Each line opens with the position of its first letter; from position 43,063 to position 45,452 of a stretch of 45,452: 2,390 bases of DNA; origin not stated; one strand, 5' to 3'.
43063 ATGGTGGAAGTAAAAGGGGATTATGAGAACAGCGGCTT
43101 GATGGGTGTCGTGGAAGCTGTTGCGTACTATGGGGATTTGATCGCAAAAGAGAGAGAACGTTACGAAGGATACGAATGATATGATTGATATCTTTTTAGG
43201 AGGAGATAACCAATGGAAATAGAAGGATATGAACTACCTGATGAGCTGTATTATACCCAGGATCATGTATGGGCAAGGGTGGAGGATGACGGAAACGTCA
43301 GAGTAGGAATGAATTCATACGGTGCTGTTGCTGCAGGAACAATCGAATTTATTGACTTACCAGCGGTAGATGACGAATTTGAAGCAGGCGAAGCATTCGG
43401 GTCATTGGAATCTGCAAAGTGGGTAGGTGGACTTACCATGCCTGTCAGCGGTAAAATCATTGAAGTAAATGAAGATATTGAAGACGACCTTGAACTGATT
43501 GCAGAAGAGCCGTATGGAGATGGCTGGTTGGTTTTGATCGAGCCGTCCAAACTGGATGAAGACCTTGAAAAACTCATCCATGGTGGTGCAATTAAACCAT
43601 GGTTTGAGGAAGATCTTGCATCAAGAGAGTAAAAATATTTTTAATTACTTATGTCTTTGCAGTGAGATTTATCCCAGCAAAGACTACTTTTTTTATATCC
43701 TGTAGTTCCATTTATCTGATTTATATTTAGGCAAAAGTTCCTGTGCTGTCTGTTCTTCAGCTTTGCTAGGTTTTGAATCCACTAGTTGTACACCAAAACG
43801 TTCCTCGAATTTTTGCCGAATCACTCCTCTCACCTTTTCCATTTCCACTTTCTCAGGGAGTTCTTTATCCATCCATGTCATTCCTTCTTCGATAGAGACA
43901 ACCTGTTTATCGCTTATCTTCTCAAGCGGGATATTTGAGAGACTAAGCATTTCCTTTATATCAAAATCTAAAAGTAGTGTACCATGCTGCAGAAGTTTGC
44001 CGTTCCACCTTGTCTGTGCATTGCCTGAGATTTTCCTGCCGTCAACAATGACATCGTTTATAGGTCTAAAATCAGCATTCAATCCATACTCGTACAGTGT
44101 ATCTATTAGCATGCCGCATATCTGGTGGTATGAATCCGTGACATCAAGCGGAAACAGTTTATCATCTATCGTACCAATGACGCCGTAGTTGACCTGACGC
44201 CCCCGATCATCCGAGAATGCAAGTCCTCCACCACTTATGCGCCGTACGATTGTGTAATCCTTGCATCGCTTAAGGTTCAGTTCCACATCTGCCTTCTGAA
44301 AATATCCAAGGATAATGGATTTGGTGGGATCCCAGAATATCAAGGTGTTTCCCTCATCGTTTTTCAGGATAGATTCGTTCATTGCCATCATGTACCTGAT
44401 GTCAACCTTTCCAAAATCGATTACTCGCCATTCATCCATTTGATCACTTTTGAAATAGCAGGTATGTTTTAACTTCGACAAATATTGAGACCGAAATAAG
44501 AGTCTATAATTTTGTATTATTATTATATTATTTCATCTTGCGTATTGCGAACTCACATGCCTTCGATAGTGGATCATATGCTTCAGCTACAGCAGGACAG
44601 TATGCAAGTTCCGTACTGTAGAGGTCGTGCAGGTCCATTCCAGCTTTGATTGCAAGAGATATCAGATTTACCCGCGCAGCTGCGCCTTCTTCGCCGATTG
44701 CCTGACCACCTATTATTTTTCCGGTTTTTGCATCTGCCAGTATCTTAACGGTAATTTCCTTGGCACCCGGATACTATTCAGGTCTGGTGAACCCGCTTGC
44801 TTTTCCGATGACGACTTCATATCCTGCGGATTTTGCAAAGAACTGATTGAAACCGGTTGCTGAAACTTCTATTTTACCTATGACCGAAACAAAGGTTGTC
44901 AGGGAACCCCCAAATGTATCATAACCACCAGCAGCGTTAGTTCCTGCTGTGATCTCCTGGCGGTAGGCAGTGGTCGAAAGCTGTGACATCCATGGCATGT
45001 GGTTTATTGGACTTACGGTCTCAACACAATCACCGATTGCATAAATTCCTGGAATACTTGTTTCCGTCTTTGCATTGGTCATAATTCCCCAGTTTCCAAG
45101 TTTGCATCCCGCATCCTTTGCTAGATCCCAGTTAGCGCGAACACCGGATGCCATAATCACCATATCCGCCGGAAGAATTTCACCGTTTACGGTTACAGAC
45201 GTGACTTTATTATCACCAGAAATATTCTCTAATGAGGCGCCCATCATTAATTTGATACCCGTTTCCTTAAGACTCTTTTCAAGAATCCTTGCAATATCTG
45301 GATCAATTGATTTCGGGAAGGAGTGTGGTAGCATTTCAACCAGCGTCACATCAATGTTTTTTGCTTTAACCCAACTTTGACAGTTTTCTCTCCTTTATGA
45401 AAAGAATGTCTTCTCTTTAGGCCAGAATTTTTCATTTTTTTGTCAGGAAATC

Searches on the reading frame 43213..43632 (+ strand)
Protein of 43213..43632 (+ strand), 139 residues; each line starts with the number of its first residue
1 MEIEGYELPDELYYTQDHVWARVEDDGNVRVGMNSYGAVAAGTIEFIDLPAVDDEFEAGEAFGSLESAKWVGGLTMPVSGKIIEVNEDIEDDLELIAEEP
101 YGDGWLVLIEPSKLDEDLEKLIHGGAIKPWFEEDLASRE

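Call 3: search_protein_families(library=pfam, proteins=[window:43213-43632:+], max_evalue=0.01)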
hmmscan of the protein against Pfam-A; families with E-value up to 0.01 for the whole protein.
window:43213-43632:+ (139 aa): 1 family
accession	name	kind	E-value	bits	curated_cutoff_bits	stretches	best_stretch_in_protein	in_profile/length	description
PF01597.25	GCV_H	-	1.2e-32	112.9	22.2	1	12-128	1-116/122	Glycine cleavage H-protein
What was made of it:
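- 43213..43632 (+): GcvH2: type-2 GcvH-like lipoyl carrier (139 aa), lipoyl-lysine motif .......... Pfam GCV_H, E=1e-32 (call 3).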

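Call 4: search_protein_families(library=ncbifam, proteins=[window:43213-43632:+], max_evalue=0.01)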
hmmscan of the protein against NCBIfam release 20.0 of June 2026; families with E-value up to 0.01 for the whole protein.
window:43213-43632:+ (139 aa): 4 families
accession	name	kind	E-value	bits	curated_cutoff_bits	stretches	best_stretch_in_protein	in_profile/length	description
NF002270.0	PRK01202.1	subfamily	3.2e-37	127.2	117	1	6-124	2-119/129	glycine cleavage system protein GcvH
TIGR00527.1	gcvH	equivalog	6.7e-32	110.3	115.85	1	8-128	2-122/129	glycine cleavage system protein GcvH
TIGR03077.1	not_gcvH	equivalog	1.2e-17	63.9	144.05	1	13-119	1-104/110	glycine cleavage protein H-like protein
NF045810.1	GcvH_rel_desulf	equivalog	4.2e-11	42.8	150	1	7-121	11-125/167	GcvH-related protein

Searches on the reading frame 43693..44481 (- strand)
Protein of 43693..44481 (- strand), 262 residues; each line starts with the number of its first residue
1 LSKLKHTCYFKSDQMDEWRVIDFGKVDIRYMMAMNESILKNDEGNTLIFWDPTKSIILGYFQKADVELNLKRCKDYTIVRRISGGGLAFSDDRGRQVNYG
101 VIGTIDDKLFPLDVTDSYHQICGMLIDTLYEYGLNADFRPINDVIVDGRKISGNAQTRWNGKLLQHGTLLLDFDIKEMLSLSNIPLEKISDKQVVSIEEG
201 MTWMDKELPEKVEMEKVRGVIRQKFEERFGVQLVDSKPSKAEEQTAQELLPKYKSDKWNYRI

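Call 3: search_protein_families(library=pfam, proteins=[window:43693-44481:-], max_evalue=0.01)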
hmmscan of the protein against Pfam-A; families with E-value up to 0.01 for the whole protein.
window:43693-44481:- (262 aa): 2 families
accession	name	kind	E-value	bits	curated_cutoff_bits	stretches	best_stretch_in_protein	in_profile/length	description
PF21948.1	LplA-B_cat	-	3.5e-42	145.1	27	1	27-226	1-200/200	Lipoyl protein ligase A/B catalytic domain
PF03099.24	BPL_LplA_LipB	-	3.3e-07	30.7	21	1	66-174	16-133/133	Biotin/lipoate A/B protein ligase family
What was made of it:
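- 43693..44481 (-): LplA2: second lipoate-protein ligase catalytic subunit (262 aa as listed, TTG start; orthologues are 248 aa). Pfam LplA-B_cat, E=3.5e-42 (call 3).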

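Call 4: search_protein_families(library=ncbifam, proteins=[window:43693-44481:-], max_evalue=0.01)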
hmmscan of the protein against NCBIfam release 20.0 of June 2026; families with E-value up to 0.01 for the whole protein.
window:43693-44481:- (262 aa): 5 families
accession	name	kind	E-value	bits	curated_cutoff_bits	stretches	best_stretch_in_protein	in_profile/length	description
TIGR00545.2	lipoyltrans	equivalog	1.4e-41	142.6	280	1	20-260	3-240/328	lipoate--protein ligase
NF053750.1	LplA_large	exception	9.4e-36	123.4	480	1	45-260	33-246/248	lipoate-protein ligase large subunit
NF053751.1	LplAB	exception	8.2e-30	104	550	1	17-262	99-347/348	lipoate-protein ligase LplAB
NF053790.1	LplA_LipA_fuse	exception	4.3e-23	81.7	800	1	28-260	15-235/606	bifunctional lipoate--protein ligase/lipoyl synthase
NF006206.0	PRK08330.1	equivalog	0.0013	18.1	311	1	125-154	88-117/243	biotin--protein ligase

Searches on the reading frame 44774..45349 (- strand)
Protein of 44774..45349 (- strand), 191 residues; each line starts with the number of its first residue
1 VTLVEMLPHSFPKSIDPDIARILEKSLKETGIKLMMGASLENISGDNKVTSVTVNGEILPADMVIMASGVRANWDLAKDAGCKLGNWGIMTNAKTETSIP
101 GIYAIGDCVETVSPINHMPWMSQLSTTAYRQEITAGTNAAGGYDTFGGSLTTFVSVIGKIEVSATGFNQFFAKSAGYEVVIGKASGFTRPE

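Call 10: search_protein_families(library=pfam, proteins=[window:44774-45349:-], max_evalue=0.001)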
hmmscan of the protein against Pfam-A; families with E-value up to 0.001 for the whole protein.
window:44774-45349:- (191 aa): 3 families
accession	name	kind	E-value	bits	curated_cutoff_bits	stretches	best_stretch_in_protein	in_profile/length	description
PF07992.20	Pyr_redox_2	-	1e-24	87.9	26.1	1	2-111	169-280/291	Pyridine nucleotide-disulphide oxidoreductase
PF00070.33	Pyr_redox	-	1.4e-08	35.6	22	1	2-55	26-80/82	Pyridine nucleotide-disulphide oxidoreductase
PF13738.12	Pyr_redox_3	-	2.1e-06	27.7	30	1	13-106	208-305/305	Pyridine nucleotide-disulphide oxidoreductase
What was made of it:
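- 44528..45452 (-): Nox/CoA-disulfide-reductase-type flavoprotein gene upstream of LplA2, disrupted in this window and running off its end. Pfam Pyr_redox_2 (call 10).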
